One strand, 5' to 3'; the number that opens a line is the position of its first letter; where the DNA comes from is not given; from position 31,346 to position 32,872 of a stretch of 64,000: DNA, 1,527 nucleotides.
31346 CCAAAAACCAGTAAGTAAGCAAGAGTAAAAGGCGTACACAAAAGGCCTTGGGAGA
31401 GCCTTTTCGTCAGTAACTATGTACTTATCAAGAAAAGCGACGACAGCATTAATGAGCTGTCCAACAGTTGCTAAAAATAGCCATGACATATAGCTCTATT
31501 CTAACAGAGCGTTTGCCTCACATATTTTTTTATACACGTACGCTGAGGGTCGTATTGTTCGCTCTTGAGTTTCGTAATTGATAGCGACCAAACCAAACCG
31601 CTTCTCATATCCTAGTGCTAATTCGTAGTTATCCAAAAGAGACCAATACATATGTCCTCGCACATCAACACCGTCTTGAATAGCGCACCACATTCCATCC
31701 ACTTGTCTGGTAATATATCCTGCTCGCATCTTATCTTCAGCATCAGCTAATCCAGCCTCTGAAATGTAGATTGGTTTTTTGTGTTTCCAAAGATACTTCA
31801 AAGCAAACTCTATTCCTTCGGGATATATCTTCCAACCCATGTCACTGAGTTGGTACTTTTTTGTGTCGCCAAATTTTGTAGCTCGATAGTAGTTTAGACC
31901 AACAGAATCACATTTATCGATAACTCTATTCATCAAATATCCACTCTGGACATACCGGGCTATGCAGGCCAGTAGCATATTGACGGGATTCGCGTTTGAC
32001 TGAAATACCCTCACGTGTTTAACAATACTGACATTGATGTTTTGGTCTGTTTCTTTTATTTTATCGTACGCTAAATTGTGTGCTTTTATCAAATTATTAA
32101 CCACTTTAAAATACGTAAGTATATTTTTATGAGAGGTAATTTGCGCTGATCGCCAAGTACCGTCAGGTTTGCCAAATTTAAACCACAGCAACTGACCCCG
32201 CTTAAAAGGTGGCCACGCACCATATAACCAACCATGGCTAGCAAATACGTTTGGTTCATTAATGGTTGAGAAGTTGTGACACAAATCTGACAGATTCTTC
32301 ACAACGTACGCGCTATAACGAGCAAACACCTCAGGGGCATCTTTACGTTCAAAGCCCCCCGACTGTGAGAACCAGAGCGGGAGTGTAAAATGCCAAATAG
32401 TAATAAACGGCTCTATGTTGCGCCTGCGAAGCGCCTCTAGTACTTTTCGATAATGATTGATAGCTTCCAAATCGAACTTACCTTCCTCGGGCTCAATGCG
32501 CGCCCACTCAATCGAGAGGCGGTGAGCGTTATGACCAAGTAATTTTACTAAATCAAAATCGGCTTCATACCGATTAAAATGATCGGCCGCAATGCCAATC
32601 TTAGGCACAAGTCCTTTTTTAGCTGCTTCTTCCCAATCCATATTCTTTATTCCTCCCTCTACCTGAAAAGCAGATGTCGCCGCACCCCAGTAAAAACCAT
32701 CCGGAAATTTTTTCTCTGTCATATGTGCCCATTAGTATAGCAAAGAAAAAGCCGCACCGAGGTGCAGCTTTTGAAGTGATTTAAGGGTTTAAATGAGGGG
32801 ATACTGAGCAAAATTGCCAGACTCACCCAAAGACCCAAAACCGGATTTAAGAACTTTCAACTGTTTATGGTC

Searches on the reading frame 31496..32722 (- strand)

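Call 3: search_protein_families(library=pfam, proteins=[window:31496-32722:-], max_evalue=0.01)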
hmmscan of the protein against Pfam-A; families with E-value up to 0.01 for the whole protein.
window:31496-32722:- (408 aa): 2 families
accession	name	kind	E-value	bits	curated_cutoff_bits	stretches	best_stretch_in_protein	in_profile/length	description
PF00232.24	Glyco_hydro_1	-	1.6e-72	244.8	22.6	2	3-241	2-226/453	Glycosyl hydrolase family 1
PF02449.21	Glyco_hydro_42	-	8.4e-05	22.5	21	1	51-120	11-78/376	Beta-galactosidase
